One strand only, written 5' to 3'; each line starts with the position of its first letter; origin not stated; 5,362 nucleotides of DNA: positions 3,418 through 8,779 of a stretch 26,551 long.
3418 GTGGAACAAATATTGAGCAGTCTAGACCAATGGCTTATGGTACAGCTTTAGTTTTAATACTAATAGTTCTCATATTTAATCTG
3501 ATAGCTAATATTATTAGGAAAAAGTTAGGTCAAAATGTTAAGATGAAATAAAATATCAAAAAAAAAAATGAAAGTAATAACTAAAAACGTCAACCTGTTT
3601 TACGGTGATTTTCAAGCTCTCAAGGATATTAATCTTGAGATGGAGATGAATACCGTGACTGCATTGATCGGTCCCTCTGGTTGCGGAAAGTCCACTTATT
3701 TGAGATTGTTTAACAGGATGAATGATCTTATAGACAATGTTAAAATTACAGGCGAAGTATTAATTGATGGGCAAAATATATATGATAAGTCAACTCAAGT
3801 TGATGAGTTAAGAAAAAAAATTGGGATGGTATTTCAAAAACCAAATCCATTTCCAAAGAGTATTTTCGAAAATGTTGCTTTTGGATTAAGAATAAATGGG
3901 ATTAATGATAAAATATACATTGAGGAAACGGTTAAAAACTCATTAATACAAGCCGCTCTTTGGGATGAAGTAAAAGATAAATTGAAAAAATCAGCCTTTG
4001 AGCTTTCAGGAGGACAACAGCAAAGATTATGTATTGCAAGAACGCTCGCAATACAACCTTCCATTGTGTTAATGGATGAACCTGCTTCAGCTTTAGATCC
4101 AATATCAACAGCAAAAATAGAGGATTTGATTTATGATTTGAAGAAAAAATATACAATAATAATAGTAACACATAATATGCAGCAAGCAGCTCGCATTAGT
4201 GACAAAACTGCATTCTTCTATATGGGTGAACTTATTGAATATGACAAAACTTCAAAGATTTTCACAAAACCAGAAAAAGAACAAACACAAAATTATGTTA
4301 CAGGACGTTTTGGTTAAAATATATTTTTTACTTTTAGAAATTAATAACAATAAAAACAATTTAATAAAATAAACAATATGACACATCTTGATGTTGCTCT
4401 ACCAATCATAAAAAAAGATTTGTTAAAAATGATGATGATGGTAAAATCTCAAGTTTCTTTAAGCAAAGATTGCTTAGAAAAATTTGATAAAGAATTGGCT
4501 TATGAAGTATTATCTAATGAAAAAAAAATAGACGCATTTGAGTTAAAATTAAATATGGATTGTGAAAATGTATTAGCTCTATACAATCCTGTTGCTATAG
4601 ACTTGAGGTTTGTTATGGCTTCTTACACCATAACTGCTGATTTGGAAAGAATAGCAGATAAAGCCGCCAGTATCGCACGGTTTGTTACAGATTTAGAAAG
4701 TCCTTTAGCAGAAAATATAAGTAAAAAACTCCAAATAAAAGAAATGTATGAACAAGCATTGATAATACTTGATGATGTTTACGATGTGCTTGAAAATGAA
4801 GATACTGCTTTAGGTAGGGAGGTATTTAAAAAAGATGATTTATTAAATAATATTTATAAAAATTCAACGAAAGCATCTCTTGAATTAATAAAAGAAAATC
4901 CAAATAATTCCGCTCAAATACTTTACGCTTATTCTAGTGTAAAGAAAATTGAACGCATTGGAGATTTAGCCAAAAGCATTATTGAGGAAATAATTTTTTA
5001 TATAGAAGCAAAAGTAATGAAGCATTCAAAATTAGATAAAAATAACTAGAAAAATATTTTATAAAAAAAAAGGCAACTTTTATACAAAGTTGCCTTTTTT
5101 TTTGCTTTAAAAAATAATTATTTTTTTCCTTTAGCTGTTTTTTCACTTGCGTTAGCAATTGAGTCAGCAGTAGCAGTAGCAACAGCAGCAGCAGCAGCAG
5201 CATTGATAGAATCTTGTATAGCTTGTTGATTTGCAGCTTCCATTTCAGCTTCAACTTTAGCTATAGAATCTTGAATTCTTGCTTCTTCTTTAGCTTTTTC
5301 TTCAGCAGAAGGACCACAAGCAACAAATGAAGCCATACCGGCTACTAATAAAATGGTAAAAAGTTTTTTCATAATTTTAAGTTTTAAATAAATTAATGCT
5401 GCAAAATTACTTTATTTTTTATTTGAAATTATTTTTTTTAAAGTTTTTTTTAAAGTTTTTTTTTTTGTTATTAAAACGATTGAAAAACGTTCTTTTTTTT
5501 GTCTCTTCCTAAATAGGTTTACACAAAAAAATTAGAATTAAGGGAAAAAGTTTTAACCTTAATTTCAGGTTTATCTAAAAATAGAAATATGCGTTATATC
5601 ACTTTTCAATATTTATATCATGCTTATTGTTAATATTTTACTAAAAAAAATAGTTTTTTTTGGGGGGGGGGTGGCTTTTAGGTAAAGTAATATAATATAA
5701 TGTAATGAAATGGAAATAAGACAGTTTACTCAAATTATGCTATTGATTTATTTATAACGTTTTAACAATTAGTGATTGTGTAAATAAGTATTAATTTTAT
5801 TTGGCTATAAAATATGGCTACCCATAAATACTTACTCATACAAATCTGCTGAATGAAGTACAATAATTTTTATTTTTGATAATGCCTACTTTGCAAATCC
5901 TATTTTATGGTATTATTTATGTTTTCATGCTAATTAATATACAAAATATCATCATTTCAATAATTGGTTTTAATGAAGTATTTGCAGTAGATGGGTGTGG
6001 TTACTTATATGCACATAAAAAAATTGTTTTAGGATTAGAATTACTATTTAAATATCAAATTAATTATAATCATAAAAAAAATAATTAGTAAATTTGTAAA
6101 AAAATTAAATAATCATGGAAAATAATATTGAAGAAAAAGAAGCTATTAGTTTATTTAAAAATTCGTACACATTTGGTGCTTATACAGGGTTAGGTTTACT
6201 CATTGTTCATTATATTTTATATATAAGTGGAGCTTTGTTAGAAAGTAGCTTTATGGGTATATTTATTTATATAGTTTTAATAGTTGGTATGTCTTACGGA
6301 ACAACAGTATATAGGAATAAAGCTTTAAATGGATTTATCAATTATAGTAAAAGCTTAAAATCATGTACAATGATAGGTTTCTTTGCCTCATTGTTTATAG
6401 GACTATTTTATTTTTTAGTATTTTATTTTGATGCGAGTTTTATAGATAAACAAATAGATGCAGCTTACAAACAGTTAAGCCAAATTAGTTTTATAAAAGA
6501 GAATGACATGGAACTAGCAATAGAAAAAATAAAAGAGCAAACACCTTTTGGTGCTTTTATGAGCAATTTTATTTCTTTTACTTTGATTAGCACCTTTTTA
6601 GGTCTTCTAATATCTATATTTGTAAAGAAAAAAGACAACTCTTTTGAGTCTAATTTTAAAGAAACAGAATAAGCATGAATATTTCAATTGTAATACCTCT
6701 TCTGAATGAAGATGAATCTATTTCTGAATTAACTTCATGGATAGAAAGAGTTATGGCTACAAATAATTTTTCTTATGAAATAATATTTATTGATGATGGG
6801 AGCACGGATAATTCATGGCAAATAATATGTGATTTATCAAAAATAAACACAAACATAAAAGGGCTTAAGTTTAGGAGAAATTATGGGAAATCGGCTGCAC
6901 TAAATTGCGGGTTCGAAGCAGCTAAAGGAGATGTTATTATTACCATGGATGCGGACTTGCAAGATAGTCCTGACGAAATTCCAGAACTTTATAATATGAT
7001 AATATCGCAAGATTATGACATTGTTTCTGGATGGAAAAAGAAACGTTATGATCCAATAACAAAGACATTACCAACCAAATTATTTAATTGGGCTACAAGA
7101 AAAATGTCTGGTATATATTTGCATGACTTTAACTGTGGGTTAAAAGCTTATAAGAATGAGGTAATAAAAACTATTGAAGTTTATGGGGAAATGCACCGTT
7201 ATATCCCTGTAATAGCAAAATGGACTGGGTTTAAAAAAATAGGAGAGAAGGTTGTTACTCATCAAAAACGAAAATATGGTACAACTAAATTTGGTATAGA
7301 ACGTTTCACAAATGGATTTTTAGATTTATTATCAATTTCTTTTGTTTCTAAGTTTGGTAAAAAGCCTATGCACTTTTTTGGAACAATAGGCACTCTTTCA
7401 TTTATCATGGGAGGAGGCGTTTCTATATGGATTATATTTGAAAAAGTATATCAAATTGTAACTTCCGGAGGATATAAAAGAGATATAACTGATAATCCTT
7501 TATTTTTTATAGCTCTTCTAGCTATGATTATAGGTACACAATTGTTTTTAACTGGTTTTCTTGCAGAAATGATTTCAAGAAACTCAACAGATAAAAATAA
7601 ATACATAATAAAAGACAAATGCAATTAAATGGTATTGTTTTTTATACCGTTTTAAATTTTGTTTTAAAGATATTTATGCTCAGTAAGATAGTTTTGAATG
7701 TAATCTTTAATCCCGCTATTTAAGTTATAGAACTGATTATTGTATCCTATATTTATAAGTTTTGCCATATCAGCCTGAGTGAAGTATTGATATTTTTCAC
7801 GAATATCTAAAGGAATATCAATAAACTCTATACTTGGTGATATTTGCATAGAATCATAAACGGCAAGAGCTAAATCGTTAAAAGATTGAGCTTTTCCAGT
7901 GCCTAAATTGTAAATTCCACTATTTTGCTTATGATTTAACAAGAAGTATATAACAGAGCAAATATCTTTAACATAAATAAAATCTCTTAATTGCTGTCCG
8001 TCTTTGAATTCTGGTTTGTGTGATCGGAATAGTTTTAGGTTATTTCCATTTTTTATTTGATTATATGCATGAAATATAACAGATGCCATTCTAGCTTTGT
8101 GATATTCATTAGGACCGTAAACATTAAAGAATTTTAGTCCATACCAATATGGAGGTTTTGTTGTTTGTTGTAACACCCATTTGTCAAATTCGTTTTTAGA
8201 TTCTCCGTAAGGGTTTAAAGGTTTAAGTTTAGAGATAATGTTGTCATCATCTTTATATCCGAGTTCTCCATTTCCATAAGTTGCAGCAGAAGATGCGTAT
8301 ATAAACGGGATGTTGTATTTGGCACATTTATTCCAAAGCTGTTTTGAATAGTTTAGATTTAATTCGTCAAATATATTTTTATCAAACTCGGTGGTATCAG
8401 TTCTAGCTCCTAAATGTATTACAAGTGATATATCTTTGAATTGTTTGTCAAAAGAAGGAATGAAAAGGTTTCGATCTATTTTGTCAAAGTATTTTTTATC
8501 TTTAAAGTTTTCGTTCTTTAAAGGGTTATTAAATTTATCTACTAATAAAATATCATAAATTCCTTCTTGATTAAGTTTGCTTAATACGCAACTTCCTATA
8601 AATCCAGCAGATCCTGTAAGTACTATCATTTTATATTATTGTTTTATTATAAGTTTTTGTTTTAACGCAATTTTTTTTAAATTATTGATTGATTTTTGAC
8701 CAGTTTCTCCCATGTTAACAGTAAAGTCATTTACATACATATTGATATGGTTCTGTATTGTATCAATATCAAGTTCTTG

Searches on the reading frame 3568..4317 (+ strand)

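Call 6: search_protein_families(library=pfam, proteins=[window:3568-4317:+], max_evalue=0.001)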
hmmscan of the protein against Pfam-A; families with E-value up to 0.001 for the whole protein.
window:3568-4317:+ (249 aa): 5 families
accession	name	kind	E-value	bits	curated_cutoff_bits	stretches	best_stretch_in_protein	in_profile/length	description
PF00005.33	ABC_tran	-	1.3e-31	110.4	25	1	18-173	1-136/137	ABC transporter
PF13304.12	AAA_21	-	5.1e-11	43.6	27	1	129-204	221-300/304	AAA domain, putative AbiEii toxin, Type IV TA system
PF02463.25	SMC_N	-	1.3e-10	41.5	40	1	14-210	9-205/220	RecF/RecN/SMC N terminal domain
PF13555.12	AAA_29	-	0.00034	20.7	27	0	15-45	12-39/61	P-loop containing region of AAA domain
PF01637.24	ATPase_2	-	0.00066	20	33.2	0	23-208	15-123/225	ATPase domain predominantly from Archaea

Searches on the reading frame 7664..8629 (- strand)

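Call 6: search_protein_families(library=pfam, proteins=[window:7664-8629:-], max_evalue=0.001)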
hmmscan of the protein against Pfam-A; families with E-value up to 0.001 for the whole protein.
window:7664-8629:- (321 aa): 5 families
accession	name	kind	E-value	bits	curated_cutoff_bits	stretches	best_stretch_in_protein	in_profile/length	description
PF01370.27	Epimerase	-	1.8e-37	129.5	20.9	1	2-243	1-240/240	NAD dependent epimerase/dehydratase family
PF16363.11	GDP_Man_Dehyd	-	2.6e-14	53.8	27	1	4-254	2-259/332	GDP-mannose 4,6 dehydratase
PF04321.23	RmlD_sub_bind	-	1.2e-10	41.4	27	1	2-264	3-234/287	RmlD substrate binding domain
PF01073.25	3Beta_HSD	-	1.3e-10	41.2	22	1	3-175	1-186/280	3-beta hydroxysteroid dehydrogenase/isomerase family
PF07993.18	NAD_binding_4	-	0.00031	20.4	20.1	0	60-156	82-192/258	Male sterility protein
